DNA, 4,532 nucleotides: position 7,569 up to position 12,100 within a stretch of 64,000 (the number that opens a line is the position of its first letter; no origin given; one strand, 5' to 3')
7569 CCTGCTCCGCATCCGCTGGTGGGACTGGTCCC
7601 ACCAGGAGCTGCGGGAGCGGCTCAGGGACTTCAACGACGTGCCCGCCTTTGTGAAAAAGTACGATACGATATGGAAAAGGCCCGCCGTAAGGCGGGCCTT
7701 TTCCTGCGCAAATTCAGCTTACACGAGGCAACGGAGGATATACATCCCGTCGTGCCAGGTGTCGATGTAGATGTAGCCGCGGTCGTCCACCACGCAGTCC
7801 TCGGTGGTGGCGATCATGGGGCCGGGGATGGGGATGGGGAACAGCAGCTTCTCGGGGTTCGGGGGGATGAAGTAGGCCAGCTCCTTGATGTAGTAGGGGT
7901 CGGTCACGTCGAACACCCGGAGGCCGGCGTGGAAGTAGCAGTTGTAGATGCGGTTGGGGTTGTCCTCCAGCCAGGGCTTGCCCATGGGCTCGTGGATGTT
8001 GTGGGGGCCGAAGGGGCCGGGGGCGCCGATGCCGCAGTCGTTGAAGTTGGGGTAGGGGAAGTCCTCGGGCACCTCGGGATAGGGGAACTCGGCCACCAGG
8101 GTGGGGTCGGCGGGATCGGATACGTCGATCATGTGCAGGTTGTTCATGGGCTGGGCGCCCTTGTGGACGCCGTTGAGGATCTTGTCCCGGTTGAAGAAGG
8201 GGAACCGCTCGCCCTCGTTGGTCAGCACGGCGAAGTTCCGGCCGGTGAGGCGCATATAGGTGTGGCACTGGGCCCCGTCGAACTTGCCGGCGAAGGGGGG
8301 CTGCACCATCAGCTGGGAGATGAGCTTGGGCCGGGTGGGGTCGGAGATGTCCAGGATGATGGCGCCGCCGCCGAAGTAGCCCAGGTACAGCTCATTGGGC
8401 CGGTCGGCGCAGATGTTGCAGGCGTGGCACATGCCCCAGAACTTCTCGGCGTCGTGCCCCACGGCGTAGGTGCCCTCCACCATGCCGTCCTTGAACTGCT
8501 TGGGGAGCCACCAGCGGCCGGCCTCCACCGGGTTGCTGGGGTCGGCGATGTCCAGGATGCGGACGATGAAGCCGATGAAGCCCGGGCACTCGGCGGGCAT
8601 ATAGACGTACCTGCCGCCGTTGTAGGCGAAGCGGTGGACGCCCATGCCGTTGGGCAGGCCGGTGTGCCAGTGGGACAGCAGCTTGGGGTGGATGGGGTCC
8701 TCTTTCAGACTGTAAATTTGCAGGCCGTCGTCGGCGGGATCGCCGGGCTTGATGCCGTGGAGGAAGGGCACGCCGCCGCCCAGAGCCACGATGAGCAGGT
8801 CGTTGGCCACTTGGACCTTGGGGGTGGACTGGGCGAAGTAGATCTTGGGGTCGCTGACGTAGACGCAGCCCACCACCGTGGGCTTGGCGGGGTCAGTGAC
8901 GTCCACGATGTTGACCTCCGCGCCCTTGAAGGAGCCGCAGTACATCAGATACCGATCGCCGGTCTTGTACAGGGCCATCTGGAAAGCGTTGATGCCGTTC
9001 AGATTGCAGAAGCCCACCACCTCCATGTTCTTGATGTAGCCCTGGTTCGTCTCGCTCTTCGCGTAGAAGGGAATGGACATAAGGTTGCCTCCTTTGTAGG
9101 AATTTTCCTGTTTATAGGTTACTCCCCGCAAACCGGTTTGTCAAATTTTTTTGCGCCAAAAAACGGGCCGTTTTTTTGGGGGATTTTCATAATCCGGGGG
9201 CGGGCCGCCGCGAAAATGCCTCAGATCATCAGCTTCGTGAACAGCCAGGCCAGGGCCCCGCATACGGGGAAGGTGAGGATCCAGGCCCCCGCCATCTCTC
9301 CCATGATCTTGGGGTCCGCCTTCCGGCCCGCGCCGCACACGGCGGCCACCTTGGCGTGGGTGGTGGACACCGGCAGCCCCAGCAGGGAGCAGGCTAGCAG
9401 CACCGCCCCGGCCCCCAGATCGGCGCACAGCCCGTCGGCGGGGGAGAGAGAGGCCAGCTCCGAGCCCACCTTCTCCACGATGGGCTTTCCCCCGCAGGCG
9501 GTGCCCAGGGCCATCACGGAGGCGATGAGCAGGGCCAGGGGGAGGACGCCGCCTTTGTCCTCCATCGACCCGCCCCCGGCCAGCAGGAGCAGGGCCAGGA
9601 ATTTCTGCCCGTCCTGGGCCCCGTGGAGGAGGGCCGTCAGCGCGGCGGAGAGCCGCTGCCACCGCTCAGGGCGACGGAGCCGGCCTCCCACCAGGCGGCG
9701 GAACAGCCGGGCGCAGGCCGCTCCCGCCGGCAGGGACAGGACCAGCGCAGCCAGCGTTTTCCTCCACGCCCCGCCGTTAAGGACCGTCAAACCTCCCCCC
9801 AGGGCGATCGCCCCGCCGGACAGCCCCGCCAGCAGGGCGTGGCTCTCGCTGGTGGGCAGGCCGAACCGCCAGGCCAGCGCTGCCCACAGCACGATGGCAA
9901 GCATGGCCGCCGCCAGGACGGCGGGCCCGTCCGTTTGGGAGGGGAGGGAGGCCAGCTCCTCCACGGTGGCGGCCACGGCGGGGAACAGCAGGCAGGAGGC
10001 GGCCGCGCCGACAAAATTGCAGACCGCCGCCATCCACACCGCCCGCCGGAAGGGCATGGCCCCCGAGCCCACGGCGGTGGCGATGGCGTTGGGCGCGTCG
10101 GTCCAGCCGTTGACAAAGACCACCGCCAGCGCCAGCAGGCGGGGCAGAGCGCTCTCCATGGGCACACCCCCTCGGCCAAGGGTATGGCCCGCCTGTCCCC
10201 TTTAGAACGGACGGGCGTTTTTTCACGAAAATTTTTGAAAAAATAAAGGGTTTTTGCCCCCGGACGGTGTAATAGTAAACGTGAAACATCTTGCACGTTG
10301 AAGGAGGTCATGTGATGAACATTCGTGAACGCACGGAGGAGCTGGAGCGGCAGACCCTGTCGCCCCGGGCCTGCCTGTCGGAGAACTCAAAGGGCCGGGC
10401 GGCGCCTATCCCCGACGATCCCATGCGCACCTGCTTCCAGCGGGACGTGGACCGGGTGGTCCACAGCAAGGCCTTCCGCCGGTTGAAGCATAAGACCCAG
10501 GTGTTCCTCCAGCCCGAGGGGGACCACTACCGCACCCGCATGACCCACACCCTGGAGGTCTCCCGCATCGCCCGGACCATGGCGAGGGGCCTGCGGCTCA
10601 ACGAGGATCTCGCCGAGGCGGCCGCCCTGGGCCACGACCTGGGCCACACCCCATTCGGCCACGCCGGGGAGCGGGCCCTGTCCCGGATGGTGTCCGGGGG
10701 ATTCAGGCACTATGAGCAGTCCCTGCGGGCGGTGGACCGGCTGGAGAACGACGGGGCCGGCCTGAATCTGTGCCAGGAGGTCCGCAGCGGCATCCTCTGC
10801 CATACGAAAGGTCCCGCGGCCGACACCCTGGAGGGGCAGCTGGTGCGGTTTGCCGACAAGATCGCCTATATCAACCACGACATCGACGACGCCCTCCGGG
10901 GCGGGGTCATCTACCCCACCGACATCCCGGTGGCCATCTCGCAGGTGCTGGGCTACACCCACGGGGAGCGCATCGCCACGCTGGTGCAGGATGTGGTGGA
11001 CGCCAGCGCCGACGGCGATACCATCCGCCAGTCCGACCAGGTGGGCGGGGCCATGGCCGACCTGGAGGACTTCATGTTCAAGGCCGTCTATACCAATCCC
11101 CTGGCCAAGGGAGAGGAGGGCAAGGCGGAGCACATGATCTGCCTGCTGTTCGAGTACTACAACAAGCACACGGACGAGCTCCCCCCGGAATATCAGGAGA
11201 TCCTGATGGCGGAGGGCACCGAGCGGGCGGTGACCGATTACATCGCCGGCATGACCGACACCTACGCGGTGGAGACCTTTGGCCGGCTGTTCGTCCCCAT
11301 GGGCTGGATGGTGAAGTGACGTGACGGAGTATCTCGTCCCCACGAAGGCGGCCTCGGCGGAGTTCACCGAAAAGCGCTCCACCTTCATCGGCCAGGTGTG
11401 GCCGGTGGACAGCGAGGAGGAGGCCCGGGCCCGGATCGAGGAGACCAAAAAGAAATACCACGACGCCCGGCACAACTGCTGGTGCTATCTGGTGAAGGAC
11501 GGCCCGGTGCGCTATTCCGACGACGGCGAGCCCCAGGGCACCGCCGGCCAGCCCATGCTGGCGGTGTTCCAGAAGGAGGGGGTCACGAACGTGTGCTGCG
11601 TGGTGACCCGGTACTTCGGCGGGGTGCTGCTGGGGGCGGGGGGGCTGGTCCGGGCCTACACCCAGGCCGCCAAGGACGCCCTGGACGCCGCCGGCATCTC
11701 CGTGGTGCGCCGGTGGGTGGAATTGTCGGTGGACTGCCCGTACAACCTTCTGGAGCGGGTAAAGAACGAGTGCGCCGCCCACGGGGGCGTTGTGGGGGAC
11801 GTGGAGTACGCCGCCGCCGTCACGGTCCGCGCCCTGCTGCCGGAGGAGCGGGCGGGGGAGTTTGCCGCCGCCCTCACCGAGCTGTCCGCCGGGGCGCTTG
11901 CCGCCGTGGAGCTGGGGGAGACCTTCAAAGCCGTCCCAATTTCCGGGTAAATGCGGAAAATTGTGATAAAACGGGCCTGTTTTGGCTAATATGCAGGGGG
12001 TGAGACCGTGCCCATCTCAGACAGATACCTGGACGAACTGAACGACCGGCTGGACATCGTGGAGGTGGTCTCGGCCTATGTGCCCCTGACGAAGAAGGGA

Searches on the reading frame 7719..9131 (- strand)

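Call 62: search_protein_families(library=pfam, proteins=[window:7719-9131:-], max_evalue=0.00001)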
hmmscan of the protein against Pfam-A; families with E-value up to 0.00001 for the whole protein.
window:7719-9131:- (470 aa): 1 family
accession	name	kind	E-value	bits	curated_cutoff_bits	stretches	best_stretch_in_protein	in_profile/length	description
PF08309.17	LVIVD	-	3e-13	49.3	20.2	0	248-273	14-39/42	LVIVD repeat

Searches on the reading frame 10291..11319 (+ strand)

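Call 7: search_protein_families(library=pfam, proteins=[window:10291-11319:+], max_evalue=0.001)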
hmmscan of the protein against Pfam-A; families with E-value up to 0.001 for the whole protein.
window:10291-11319:+ (342 aa): 2 families
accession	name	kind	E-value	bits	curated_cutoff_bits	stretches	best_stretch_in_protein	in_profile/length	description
PF13286.11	HD_assoc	-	4.5e-22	78.8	22.2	1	247-330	3-89/91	Phosphohydrolase-associated domain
PF01966.28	HD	-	3.4e-15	56.8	22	1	84-192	2-114/116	HD domain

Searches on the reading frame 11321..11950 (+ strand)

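Call 7: search_protein_families(library=pfam, proteins=[window:11321-11950:+], max_evalue=0.001)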
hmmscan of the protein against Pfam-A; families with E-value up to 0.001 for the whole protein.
window:11321-11950:+ (209 aa): 2 families
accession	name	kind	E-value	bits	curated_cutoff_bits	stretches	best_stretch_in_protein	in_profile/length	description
PF01205.25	UPF0029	-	1.6e-39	134.6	27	1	18-121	1-107/107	Uncharacterized protein family UPF0029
PF09186.17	DUF1949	-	8.5e-16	58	23.7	1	137-191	1-55/56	Domain of unknown function (DUF1949)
